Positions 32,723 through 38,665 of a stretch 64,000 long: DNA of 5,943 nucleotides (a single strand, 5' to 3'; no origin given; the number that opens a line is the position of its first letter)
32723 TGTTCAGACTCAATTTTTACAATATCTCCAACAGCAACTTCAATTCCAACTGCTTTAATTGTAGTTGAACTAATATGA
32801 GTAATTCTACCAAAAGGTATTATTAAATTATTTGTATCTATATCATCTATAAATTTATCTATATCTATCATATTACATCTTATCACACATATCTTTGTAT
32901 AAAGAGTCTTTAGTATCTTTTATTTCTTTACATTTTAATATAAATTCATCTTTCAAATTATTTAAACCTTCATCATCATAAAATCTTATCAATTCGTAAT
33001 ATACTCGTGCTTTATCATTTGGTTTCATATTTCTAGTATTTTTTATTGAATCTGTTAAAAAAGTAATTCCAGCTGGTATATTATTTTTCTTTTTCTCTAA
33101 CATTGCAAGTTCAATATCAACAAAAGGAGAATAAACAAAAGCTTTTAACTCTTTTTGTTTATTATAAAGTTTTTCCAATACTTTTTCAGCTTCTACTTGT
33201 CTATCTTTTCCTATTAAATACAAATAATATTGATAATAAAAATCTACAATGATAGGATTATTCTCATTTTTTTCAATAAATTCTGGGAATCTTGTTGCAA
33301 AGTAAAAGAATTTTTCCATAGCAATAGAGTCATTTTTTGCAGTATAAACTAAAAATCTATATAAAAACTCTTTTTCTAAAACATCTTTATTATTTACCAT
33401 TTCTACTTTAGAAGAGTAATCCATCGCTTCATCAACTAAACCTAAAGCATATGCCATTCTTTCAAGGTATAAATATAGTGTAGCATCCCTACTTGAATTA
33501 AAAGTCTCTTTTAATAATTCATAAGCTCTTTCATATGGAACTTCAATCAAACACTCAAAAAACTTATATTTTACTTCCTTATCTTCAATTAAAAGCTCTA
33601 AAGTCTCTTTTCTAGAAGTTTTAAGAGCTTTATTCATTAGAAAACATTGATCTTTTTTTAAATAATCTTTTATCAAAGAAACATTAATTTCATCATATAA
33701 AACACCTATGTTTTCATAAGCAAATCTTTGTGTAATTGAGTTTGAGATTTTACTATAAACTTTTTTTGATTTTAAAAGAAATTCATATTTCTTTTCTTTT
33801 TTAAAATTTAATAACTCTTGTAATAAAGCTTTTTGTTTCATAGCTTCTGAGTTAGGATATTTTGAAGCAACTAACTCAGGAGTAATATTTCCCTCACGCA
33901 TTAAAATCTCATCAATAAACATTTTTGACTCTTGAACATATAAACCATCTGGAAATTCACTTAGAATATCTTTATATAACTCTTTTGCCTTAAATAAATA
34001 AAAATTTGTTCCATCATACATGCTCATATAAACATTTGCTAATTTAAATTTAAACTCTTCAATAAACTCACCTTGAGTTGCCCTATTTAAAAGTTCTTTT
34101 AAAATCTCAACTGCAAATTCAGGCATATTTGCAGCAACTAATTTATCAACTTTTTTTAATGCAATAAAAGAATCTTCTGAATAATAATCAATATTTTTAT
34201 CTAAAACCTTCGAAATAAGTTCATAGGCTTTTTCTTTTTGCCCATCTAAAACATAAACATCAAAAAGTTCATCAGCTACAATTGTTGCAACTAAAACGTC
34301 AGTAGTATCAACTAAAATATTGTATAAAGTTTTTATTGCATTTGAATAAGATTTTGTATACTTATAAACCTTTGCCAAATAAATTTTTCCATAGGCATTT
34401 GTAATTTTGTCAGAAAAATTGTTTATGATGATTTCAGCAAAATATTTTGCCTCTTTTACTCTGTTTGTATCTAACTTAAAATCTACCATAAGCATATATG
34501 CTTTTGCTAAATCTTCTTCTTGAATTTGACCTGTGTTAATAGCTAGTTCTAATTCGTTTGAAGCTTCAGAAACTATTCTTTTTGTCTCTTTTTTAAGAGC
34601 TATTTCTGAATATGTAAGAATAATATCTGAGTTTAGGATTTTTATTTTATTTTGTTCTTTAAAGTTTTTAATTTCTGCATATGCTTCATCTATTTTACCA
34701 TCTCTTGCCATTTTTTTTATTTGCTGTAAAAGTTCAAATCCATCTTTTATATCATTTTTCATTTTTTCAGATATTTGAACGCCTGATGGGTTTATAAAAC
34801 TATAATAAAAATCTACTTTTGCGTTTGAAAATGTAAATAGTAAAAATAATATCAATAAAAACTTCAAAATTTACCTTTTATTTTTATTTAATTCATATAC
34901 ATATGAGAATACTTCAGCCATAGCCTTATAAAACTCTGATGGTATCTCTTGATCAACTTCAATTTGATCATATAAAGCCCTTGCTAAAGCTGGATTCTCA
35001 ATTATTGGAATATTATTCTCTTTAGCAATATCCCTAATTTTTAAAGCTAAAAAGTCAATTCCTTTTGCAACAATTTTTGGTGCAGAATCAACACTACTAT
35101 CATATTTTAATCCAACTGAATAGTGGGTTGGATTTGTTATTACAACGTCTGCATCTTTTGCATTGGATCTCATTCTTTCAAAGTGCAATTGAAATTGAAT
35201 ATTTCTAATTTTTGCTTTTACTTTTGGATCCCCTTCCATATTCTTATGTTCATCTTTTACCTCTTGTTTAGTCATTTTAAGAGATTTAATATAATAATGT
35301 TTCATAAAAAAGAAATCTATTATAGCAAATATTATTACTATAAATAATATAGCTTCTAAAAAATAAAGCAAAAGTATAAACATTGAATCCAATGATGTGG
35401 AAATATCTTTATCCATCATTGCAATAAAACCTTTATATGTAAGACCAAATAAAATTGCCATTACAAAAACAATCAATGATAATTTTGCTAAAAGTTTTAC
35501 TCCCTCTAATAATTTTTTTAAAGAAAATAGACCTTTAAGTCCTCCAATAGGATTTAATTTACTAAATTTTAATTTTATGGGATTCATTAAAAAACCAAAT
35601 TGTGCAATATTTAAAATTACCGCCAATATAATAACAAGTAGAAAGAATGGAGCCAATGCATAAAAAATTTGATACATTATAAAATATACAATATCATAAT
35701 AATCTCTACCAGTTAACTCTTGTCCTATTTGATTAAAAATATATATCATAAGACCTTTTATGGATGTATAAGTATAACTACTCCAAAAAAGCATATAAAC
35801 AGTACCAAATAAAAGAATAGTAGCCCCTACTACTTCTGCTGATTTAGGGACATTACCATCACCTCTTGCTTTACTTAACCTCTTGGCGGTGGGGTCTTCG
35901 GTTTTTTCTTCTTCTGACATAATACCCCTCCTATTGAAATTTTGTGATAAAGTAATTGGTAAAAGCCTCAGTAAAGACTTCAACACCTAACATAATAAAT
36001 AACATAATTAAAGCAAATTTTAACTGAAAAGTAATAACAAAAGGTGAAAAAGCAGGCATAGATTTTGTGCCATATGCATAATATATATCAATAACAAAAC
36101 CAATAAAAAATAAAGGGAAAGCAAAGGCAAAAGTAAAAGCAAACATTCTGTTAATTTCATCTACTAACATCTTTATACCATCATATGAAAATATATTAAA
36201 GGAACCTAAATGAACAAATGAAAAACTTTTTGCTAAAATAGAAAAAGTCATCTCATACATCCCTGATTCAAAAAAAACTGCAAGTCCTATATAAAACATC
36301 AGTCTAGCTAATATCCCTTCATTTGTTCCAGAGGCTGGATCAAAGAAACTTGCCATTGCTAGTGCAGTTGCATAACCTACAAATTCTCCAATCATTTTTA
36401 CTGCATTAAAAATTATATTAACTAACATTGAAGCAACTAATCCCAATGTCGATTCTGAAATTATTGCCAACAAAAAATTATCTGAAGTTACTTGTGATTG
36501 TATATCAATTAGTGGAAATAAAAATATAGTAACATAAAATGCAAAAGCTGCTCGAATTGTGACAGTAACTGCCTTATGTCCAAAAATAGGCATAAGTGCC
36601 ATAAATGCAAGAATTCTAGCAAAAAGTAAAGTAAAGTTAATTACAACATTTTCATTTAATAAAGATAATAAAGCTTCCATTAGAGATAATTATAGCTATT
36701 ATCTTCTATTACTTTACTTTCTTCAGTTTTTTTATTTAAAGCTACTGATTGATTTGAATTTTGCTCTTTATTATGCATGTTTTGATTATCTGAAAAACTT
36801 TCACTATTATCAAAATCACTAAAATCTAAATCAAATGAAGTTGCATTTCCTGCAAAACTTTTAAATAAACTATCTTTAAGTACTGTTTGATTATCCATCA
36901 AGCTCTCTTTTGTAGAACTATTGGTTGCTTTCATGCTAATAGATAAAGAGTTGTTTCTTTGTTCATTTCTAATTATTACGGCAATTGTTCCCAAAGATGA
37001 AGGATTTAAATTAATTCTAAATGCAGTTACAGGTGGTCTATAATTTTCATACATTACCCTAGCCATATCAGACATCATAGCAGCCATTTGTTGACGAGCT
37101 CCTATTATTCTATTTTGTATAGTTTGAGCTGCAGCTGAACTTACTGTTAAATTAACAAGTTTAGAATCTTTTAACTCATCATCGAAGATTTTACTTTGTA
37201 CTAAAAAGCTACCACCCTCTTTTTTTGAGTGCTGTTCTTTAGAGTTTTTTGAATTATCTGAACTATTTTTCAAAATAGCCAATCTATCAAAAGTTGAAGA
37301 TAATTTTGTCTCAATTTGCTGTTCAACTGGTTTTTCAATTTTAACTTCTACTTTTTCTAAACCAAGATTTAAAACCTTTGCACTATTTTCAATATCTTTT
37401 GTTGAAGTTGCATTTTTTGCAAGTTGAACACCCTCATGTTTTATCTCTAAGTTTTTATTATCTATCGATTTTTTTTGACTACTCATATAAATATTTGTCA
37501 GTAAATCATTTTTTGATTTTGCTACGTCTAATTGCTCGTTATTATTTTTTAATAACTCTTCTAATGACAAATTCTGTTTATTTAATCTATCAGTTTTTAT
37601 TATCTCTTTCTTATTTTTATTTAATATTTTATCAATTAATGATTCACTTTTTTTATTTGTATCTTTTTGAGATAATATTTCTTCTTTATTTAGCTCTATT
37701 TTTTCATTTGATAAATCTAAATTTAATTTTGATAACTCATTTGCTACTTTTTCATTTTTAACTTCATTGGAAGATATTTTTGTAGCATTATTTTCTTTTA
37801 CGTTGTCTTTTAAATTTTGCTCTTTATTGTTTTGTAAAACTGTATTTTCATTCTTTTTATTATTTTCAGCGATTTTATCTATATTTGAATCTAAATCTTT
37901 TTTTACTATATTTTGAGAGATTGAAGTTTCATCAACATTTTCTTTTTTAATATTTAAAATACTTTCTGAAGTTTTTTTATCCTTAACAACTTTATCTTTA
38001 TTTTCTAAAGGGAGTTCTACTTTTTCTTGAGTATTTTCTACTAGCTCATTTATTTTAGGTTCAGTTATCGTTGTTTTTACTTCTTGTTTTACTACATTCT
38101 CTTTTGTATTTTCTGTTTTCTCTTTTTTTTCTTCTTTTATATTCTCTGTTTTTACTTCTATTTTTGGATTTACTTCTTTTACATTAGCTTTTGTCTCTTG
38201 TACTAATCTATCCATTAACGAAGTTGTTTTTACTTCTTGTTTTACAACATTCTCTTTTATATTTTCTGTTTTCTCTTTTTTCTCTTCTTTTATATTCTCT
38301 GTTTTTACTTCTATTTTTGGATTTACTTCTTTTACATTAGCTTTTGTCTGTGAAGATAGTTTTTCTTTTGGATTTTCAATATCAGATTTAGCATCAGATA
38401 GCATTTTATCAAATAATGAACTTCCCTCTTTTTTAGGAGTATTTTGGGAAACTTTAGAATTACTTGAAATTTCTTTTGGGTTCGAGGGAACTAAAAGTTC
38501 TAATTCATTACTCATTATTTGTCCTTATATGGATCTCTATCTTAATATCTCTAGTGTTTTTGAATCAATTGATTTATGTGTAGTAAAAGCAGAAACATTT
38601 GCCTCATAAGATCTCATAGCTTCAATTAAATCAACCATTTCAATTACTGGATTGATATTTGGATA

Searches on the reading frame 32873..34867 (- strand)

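Call 21: search_protein_families(library=ncbifam, proteins=[window:32873-34867:-], max_evalue=0.00001)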
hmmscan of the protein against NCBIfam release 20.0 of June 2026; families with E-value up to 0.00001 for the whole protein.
window:32873-34867:- (664 aa): 0 families

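Call 37: search_protein_families(library=pfam, proteins=[window:32873-34867:-], max_evalue=0.01)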
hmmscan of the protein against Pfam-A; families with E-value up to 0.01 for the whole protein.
window:32873-34867:- (664 aa): 3 families
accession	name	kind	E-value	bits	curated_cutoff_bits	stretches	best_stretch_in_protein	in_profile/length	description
PF25058.1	ARM_TT21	-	1e-05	26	27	1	111-193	47-129/155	Tetratricopeptide repeat protein 21 ARM repeat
PF18801.6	RapH_N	-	0.00027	21.3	27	0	612-629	38-55/62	response regulator aspartate phosphatase H, N terminal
PF25194.1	DPC3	-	0.002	18.3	27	0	105-195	83-169/196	Diatom pyrenoid component 3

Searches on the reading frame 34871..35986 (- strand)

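Call 21: search_protein_families(library=ncbifam, proteins=[window:34871-35986:-], max_evalue=0.00001)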
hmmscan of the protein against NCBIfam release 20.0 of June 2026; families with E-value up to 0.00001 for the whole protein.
window:34871-35986:- (371 aa): 9 families
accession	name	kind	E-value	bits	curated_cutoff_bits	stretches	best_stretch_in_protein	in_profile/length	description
TIGR00328.1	flhB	equivalog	6.3e-114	380.8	349.25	1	26-369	1-347/348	flagellar biosynthesis protein FlhB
NF009411.0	PRK12772.1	equivalog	2.9e-93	313.3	739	1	22-369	259-609/610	fused FliR family export protein/FlhB family type III secretion system protein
TIGR01404.2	FlhB_rel_III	equivalog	2.5e-92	309.9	358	1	27-365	1-340/341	type III secretion system export apparatus subunit SctU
NF009364.0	PRK12721.1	equivalog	9.8e-68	228.8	381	1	26-369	2-346/352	EscU/YscU/HrcU family type III secretion system export apparatus switch protein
NF009117.0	PRK12468.1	equivalog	3.3e-67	226.9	712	1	24-371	5-355/386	flagellar biosynthesis protein FlhB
NF006017.0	PRK08156.1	equivalog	1.2e-50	172.8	394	1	27-346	3-318/367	EscU/YscU/HrcU family type III secretion system export apparatus switch protein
NF004950.0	PRK06298.1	equivalog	2.2e-49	168.5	434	1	27-368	3-346/360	type III secretion system protein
NF009412.0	PRK12773.1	equivalog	5e-49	167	886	1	25-363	300-642/649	flagellar biosynthesis protein FlhB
TIGR00789.1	flhB_rel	hypoth_equivalog_domain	3.7e-20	71.9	117.35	1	288-369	3-83/84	FlhB-like flagellar biosynthesis protein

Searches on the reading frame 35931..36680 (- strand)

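Call 21: search_protein_families(library=ncbifam, proteins=[window:35931-36680:-], max_evalue=0.00001)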
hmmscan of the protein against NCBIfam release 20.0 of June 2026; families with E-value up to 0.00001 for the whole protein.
window:35931-36680:- (249 aa): 4 families
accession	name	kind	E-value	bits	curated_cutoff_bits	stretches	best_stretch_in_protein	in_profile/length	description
TIGR01400.1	fliR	equivalog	4.9e-40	137.7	168.6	1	13-245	1-235/245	flagellar biosynthetic protein FliR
NF009411.0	PRK12772.1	equivalog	1.1e-22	80.3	739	1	11-242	5-238/610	fused FliR family export protein/FlhB family type III secretion system protein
TIGR01401.1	fliR_like_III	equivalog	4.3e-22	78.9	163.05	1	11-241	6-238/253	type III secretion system export apparatus subunit SctT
NF009416.1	PRK12780.1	equivalog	1.8e-09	37.5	306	1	11-236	4-234/247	flagellar biosynthesis protein FliR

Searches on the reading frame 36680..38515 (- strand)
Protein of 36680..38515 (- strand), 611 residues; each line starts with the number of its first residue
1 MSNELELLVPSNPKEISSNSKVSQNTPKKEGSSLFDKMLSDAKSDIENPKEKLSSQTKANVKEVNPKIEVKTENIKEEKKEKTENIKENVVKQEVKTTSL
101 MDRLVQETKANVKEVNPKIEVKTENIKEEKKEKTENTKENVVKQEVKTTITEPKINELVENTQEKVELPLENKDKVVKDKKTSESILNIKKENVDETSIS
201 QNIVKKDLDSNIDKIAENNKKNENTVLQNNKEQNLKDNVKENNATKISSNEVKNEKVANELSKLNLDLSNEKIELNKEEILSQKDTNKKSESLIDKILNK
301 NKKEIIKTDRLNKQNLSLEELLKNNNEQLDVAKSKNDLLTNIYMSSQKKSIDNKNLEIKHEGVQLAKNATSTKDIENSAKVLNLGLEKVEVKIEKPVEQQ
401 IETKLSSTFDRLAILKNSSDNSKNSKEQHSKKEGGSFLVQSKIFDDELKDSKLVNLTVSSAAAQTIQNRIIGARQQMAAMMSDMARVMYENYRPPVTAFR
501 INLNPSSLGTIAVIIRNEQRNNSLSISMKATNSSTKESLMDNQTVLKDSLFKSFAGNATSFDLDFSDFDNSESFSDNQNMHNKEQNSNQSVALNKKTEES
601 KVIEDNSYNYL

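Call 20: search_protein_families(library=ncbifam, proteins=[window:36680-38515:-], max_evalue=0.00001)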
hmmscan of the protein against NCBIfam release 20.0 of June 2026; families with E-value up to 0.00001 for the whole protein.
window:36680-38515:- (611 aa): 0 families

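Call 37: search_protein_families(library=pfam, proteins=[window:36680-38515:-], max_evalue=0.01)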
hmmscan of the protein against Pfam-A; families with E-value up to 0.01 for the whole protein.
window:36680-38515:- (611 aa): 1 family
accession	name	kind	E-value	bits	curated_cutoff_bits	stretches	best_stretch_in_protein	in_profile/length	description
PF02120.21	Flg_hook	-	2.9e-07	30.6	29.8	1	490-550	6-64/85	Flagellar hook-length control protein FliK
